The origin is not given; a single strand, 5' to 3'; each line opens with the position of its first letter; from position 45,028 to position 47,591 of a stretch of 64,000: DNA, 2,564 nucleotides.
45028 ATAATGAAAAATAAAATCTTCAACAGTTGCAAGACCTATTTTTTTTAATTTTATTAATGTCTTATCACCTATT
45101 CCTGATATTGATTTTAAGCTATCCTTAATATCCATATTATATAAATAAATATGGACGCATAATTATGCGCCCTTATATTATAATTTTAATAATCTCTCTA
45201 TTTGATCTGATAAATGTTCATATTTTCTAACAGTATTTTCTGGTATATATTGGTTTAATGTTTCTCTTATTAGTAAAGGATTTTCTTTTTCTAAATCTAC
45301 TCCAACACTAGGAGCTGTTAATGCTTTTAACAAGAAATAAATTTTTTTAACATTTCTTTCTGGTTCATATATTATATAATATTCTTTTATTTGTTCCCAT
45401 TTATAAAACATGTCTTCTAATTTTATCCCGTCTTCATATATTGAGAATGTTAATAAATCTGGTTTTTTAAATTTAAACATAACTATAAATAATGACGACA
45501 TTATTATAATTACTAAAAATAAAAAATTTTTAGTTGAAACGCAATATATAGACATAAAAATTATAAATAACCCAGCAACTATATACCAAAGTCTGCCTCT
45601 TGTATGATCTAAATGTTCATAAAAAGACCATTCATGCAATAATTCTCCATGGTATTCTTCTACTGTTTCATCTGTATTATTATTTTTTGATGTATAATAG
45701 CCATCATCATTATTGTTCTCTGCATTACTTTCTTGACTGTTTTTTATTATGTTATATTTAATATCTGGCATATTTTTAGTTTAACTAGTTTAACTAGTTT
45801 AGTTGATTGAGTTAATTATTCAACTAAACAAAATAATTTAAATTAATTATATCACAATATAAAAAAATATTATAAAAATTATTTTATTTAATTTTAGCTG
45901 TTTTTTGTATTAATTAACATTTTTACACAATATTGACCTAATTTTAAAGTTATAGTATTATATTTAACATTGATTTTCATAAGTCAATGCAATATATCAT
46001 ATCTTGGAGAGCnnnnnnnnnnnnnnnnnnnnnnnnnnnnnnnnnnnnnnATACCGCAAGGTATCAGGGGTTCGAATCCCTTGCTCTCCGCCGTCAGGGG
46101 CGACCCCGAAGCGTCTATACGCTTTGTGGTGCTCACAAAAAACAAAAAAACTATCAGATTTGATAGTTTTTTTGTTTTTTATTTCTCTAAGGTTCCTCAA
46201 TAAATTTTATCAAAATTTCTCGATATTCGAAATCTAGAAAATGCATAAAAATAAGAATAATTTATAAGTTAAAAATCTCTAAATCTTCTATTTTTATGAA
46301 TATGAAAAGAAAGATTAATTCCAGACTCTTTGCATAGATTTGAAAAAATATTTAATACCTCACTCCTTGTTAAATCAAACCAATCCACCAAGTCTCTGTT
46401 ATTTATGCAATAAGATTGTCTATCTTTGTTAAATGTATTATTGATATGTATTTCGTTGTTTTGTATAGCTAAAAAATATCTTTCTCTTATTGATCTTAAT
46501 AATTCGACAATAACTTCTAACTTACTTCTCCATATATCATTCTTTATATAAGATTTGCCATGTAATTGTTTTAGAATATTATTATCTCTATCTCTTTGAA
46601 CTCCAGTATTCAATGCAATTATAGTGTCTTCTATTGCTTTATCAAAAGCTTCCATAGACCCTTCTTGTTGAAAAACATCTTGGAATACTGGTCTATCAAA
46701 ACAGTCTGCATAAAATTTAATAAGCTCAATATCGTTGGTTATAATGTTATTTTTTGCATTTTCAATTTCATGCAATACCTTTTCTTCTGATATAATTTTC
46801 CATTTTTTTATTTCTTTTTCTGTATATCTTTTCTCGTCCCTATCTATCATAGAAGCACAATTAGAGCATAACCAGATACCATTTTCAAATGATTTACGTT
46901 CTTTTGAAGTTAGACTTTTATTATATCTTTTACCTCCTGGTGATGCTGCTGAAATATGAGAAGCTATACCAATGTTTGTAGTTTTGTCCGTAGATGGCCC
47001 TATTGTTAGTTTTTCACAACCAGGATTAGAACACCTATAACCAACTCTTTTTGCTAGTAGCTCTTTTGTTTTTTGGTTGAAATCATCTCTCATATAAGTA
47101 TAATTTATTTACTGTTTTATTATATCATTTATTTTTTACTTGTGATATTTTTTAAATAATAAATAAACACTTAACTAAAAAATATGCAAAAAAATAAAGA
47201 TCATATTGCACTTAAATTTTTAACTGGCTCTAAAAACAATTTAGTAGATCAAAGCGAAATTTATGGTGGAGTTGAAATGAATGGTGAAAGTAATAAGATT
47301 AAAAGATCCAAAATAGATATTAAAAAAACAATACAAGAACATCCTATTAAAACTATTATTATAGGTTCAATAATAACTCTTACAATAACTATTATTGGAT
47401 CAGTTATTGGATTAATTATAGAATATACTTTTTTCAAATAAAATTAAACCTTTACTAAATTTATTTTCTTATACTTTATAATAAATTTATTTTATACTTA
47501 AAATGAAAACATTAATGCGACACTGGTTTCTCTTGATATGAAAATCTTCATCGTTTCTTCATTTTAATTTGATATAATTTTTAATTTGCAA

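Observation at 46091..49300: Integrase-less accessory island at the 3' end of tRNA-Ser: HNH-nuclease protein plus a class III nucleotidyl-cyclase-like palm protein with small partners, a candidate undescribed defence/signalling module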

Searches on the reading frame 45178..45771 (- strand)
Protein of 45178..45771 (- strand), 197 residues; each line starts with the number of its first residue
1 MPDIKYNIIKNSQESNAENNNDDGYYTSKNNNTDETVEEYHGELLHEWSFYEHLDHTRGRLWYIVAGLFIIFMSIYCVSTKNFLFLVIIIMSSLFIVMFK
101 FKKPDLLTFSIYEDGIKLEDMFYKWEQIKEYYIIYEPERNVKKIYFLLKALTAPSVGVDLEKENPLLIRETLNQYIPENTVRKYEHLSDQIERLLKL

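Call 4: search_protein_families(library=pfam, proteins=[window:45178-45771:-], max_evalue=1)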
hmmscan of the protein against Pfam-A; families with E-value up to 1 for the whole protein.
window:45178-45771:- (197 aa): 1 family
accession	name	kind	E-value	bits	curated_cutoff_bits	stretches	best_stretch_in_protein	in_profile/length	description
PF18923.6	DUF5673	-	7.8e-05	23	26.7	1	109-149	3-39/66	Domain of unknown function (DUF5673)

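Call 40: find_related_loci(query=window:45178-45771:-, collection=metagenome_contigs, flank=10000)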
Query window:45178-45771:- (197 aa) in metagenome_contigs; peptide patterns used: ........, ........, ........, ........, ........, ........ (x = any residue, [..] = any of these).
600 stretches matched a pattern, but none encodes a relative of the query by tblastn (E <= 1e-3).

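Call 44: find_encoding_contigs(protein=window:45178-45771:-, flank=10000, max_places=10)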
Protein window:45178-45771:- (197 aa): 7 contigs read that carry it; 5 places shown.
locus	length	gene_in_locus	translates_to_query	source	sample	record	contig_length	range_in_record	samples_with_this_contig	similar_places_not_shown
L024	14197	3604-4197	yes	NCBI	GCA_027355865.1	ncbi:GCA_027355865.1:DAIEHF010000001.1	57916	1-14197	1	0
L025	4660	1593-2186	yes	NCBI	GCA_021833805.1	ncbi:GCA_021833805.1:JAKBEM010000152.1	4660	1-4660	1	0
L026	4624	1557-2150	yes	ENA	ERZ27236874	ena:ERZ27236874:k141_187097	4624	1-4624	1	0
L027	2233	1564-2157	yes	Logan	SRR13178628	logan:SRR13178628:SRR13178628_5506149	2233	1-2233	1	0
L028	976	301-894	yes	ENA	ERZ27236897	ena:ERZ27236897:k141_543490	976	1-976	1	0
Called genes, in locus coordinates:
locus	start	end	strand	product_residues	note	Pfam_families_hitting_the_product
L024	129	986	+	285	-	-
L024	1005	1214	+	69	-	-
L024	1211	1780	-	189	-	-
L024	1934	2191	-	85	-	-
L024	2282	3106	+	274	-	-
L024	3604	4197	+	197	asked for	-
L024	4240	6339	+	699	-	PF17191:RecG_wedge, PF00270:DEAD, PF04851:ResIII, PF00271:Helicase_C, PF22590:Cas3-like_C_2 (weak), PF19833:RecG_dom3_C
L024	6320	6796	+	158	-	PF02870:Methyltransf_1N, PF01035:DNA_binding_1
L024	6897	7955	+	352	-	PF11104:PilM_2, PF06723:MreB_Mbl (faint), PF14450:FtsA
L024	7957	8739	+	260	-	-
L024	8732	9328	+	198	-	PF04350:PilO (weak)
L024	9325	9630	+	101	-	-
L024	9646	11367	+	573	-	PF05157:MshEN, PF00437:T2SSE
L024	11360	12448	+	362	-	PF00482:T2SSF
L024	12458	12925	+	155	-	-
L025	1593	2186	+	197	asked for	-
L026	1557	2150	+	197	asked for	-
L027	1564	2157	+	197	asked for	-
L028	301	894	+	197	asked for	-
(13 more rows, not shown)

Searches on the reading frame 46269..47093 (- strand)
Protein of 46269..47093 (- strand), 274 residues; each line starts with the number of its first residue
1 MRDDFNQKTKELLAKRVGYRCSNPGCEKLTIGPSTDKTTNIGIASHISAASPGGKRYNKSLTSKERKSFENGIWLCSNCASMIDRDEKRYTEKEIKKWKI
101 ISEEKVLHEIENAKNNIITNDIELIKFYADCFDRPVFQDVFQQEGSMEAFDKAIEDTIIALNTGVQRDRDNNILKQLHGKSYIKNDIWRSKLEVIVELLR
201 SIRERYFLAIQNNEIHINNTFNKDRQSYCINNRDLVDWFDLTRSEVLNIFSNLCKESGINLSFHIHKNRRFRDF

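Call 4: search_protein_families(library=pfam, proteins=[window:46269-47093:-], max_evalue=1)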
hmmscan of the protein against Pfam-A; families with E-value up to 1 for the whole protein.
window:46269-47093:- (274 aa): 1 family
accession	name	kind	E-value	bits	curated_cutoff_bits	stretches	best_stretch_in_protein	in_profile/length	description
PF07102.17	YbcO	-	0.19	12.2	29.9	1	70-107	47-84/92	Putative nuclease YbcO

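Call 5: search_protein_families(library=padloc, proteins=[window:46269-47093:-], max_evalue=1)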
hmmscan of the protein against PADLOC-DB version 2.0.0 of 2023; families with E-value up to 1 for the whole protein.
window:46269-47093:- (274 aa): 16 families
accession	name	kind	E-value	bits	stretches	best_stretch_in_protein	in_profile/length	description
PDLC04772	PDC-M68A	-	1.6e-26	91.9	1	1-125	1-127/253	-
PDLC00746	Effector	-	5.5e-17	59.9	1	6-115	18-128/389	Endonuclease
PDLC00739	Effector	-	1.7e-16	58.5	1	4-111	7-116/378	Endonuclease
PDLC01997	SAVED1--SAVED_HNH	-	6.1e-15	53.6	1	3-113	4-114/368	-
PDLC00406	SduA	-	3.9e-12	44.8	1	6-106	19-116/326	DUF4263 domain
PDLC00742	Effector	-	3e-11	40.7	1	4-99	120-217/527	Endonuclease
PDLC01998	SAVED1--SAVED_HNH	-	2.9e-10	37.5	1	4-100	113-211/506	-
PDLC00740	Effector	-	3.9e-10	37.1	1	4-127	15-141/391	Endonuclease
PDLC00747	Effector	-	3.5e-08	31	1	11-118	18-131/373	Endonuclease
PDLC01999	SAVED1--SAVED_HNH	-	1.1e-06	25.8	1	6-97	17-108/387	-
PDLC00749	Effector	-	3e-06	24.5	1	5-114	16-128/395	Endonuclease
PDLC04773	PDC-M68A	-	1e-05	23.7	1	62-125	2-65/200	-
PDLC00751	Effector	-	1.6e-05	22.2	1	2-106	128-234/530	Endonuclease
PDLC00738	Effector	-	0.00078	16.3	1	3-85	145-228/529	Endonuclease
PDLC00743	Effector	-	0.0012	16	1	10-87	8-86/384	Endonuclease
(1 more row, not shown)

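Call 6: search_protein_families(library=ncbifam, proteins=[window:46269-47093:-], max_evalue=1)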
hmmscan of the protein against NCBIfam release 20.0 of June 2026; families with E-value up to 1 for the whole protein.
window:46269-47093:- (274 aa): 0 families

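Call 7: search_protein_families(library=phrogs, proteins=[window:46269-47093:-], max_evalue=1)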
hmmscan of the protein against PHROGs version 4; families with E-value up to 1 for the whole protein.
window:46269-47093:- (274 aa): 7 families
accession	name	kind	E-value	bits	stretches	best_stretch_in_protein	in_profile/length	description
phrog_34329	-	unknown function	1.3e-31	111.3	1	2-124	5-132/368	-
phrog_21516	-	unknown function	1e-27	98.5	1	10-139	2-138/252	-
phrog_29098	-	unknown function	4.6e-21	76.3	1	1-110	5-117/486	-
phrog_37652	-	unknown function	1.1e-08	35.9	1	40-128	36-125/253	-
phrog_740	-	DNA, RNA and nucleotide metabolism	0.0019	18.3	1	1-92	21-93/332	HNH endonuclease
phrog_131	-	DNA, RNA and nucleotide metabolism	0.049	14.8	1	72-98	80-106/131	HNH endonuclease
phrog_144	-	DNA, RNA and nucleotide metabolism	0.66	10.6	0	68-121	117-164/175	HNH endonuclease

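Call 10: search_solved_structures(query=window:46269-47093:-, max_evalue=1, show_alignments=2)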
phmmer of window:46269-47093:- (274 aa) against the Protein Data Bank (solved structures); distinct sequences matched with E-value up to 1: 5.
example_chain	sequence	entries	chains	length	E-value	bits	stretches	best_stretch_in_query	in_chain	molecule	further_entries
9om4_A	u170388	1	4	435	2.7e-07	33.8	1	7-107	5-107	HNH endonuclease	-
7rwm_A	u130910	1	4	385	0.00011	25.2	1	13-117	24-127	SAVED domain-containing protein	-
8ysq_A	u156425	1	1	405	0.00024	24.1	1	7-108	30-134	SAVED domain-containing protein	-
8fm1_A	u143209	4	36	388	0.042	16.7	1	4-96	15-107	SAVED domain-containing protein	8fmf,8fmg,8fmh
9dif_A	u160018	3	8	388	1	12.2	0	4-96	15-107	HNH endonuclease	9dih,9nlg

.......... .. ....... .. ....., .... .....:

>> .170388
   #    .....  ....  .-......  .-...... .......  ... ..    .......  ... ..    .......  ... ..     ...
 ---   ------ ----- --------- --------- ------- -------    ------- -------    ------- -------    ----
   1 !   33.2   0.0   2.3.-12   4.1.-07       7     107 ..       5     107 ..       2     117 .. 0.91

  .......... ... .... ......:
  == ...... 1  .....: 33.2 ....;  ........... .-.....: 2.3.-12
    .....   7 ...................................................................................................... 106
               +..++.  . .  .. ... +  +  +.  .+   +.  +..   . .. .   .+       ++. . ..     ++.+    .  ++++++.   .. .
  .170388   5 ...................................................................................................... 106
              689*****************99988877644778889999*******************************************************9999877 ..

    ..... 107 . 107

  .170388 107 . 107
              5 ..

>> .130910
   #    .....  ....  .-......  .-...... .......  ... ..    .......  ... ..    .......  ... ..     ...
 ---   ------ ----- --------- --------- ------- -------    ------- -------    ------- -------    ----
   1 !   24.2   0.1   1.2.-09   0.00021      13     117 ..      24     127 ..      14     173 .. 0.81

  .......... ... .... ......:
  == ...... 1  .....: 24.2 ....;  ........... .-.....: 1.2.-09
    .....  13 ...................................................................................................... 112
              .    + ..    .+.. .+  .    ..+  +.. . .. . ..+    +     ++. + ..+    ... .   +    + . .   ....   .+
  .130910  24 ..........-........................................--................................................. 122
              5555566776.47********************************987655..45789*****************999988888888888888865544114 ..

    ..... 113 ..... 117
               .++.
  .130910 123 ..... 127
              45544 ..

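Call 23: find_homologous_proteins(query=window:46269-47093:-, max_evalue=0.001)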
Query window:46269-47093:- (274 aa): 1489 proteins with E <= 0.001 among 2022 candidates; the best 120 are listed.
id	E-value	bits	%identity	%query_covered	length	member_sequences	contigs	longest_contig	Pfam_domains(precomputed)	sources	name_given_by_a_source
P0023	8.3e-181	617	100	100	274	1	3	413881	-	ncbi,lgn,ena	-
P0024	5.6e-101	356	58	99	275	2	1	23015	-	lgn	-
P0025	4.6e-98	346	59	99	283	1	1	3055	-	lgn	-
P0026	5.3e-96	339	56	99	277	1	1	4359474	-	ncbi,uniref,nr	ncbi:HNH endonuclease [Anaeroselena agilis]|uniref:HNH endonuclease n=1 Tax=Anaeroselena agilis TaxI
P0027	4.1e-95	336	59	99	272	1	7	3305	-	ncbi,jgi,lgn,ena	ncbi:MAG: hypothetical protein STSR0004_23000 [Peptococcaceae bacterium]|jgi:hypothetical protein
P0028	6.3e-95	336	57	99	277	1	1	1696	-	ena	-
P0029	6.6e-95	336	55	99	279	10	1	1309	-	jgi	jgi:hypothetical protein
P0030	1.7e-94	334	59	99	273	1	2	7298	-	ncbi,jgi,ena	-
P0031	2.4e-94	334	55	98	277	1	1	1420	-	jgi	jgi:hypothetical protein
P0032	3.3e-94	334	56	99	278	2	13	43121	-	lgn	-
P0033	3.8e-94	333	56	99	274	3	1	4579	-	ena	-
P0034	4.2e-94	333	55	99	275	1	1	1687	-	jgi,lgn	jgi:hypothetical protein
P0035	4.4e-94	333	55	99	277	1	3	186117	-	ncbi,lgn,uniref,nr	ncbi:hypothetical protein P22_2520 [Propionispora sp. 2/2-37]|uniref:HNH endonuclease n=1 Tax=Propio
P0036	8.8e-94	332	55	99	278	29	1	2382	-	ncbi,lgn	-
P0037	1.3e-93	332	57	100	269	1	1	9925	-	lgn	-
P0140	1.0e-82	296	51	100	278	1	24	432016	-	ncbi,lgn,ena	-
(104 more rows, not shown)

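Call 25: find_encoding_contigs(protein=P0026, flank=5000, max_places=1)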
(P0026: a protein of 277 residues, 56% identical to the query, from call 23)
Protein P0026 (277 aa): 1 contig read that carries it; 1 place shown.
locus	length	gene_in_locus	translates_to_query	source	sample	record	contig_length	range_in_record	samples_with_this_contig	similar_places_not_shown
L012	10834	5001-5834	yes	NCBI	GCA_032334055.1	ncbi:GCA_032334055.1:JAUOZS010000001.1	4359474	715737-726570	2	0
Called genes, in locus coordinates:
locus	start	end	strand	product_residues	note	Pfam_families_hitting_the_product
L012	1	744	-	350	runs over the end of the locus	PF05145:AbrB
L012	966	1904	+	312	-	PF12728:HTH_17, PF12727:PBP_like, PF13531:SBP_bac_11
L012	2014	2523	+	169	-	-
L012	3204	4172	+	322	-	-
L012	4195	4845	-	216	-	PF04434:SWIM (weak)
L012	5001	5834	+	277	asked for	-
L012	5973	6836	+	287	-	-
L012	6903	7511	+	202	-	PF27729:UCP028583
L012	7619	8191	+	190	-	-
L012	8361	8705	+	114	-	-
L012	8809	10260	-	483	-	PF17767:NAPRTase_N, PF17956:NAPRTase_C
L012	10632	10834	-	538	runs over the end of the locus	PF00118:Cpn60_TCP1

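Call 26: find_encoding_contigs(protein=P0140, flank=5000, max_places=2)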
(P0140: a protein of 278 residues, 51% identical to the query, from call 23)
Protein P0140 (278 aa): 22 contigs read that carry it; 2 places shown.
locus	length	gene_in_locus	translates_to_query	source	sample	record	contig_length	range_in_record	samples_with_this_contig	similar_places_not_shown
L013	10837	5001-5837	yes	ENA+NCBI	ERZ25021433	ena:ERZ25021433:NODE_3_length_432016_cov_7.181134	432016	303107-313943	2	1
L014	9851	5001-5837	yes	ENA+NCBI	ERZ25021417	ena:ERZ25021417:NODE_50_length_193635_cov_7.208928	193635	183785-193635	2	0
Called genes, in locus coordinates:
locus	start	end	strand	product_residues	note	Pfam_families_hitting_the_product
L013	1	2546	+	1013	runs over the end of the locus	PF13191:AAA_16 (faint), PF13401:AAA_22 (weak), PF07719:TPR_2 (faint), PF13374:TPR_10 (faint), PF13424:TPR_12 (faint), PF13181:TPR_8 (faint)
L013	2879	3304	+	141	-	PF07508:Recombinase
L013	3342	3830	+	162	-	PF04383:KilA-N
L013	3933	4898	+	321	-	PF10987:DUF2806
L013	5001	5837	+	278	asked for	-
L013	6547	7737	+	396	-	PF00376:MerR (weak), PF13411:MerR_1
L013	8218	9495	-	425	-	PF01018:GTP1_OBG, PF01926:MMR_HSR1, PF02421:FeoB_N, PF09269:DUF1967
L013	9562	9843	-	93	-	PF01016:Ribosomal_L27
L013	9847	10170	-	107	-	PF04327:Peptidase_Prp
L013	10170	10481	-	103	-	PF00829:Ribosomal_L21p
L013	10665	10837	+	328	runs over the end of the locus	PF02424:ApbE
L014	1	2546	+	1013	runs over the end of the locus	PF13191:AAA_16 (faint), PF13401:AAA_22 (weak), PF07719:TPR_2 (faint), PF13374:TPR_10 (faint), PF13424:TPR_12 (faint), PF13181:TPR_8 (faint)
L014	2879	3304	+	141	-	PF07508:Recombinase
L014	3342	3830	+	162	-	PF04383:KilA-N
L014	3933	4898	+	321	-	PF10987:DUF2806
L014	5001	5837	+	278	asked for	-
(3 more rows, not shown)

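Call 61: find_related_loci(query=A3, collection=viral_contigs, flank=5000)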
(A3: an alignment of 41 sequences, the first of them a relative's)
Query A3 (274 aa) in viral_contigs; peptide patterns used: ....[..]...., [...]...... (x = any residue, [..] = any of these).
113 stretches matched a pattern; 39 encode a relative of the query (tblastn E <= 1e-3); 39 distinct loci.
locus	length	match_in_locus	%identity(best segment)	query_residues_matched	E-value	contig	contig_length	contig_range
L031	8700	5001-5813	55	2-271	3e-100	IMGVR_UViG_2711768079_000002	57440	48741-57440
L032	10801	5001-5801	52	1-269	2e-89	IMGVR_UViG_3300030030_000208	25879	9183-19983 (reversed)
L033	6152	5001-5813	51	1-269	1e-88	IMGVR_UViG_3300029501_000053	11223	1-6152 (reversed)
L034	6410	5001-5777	53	1-260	6e-86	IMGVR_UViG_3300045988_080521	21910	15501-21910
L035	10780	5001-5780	49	2-260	3e-81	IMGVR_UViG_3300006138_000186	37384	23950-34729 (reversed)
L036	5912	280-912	57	1-209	3e-74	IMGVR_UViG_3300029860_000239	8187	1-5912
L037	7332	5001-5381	47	2-125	2e-34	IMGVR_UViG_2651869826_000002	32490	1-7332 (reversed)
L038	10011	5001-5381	47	2-125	2e-34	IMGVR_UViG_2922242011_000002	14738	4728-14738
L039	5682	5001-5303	54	1-99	9e-34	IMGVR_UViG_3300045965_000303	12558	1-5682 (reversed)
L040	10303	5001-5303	55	1-99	5e-34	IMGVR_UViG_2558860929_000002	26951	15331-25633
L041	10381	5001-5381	46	2-125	1e-33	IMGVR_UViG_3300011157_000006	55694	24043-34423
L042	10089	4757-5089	49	1-110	1e-33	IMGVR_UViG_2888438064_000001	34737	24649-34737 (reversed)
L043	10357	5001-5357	47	1-117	1e-32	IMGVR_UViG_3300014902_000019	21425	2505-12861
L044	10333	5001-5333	50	2-110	6e-32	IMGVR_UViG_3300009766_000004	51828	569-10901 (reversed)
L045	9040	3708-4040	50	2-110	6e-32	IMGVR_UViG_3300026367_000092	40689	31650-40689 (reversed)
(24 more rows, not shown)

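Call 70: predict_structure(alignment_id=A3)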
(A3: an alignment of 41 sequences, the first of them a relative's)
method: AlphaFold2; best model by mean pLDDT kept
length: 274 residues; sequences in the alignment: 41
mean_pLDDT: 88.3   pTM: 0.57
mean pLDDT of the five models: 88.3, 86.2, 85.9, 84.9, 82.7
residues with pLDDT >= 90: 194; 70-90: 48; 50-70: 28; < 50: 4
segments of 3 or more residues with pLDDT < 50: 272-274
pLDDT, mean of each block of 10 residues (from residue 1): 83 93 90 61 91 91 93 95 93 96 88 60 94 92 91 96 89 88 93 98 98 91 79 94 96 95 70 45
secondary structure, 60 per line:
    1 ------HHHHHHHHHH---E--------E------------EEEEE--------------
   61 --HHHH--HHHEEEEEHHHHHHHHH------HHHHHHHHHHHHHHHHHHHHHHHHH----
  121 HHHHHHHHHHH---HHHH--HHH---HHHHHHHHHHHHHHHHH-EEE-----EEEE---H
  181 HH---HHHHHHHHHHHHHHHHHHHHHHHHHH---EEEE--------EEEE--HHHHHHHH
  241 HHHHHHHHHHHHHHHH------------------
elements in order: H7-16 E42-46 H63-66 E72-76 H77-85 H92-116 H121-131 H135-138 H147-163 E165-167 E173-176 H186-211 E215-218 E227-230 H233-256

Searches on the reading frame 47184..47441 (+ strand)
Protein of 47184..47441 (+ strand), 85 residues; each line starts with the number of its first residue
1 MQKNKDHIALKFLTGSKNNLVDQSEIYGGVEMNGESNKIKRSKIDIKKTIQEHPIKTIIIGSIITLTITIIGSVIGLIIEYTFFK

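Call 4: search_protein_families(library=pfam, proteins=[window:47184-47441:+], max_evalue=1)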
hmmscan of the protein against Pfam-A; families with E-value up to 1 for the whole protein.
window:47184-47441:+ (85 aa): 1 family
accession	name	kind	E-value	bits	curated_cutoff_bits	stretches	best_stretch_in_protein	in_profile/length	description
PF09716.15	ETRAMP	-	0.061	13.8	29.1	1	19-81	25-77/81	Malarial early transcribed membrane protein (ETRAMP)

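Call 5: search_protein_families(library=padloc, proteins=[window:47184-47441:+], max_evalue=1)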
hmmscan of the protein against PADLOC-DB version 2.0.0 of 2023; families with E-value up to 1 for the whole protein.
window:47184-47441:+ (85 aa): 0 families

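Call 6: search_protein_families(library=ncbifam, proteins=[window:47184-47441:+], max_evalue=1)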
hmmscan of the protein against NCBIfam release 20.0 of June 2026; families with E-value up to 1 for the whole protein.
window:47184-47441:+ (85 aa): 1 family
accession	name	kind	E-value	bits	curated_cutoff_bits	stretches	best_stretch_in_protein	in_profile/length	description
TIGR01495.1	ETRAMP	paralog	0.025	14.6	32.75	1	28-78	21-72/85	ETRAMP family protein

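Call 7: search_protein_families(library=phrogs, proteins=[window:47184-47441:+], max_evalue=1)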
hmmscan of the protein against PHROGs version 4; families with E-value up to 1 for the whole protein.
window:47184-47441:+ (85 aa): 1 family
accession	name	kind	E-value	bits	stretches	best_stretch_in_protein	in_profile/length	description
phrog_13500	-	unknown function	0.056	14.8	1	38-67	7-37/68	-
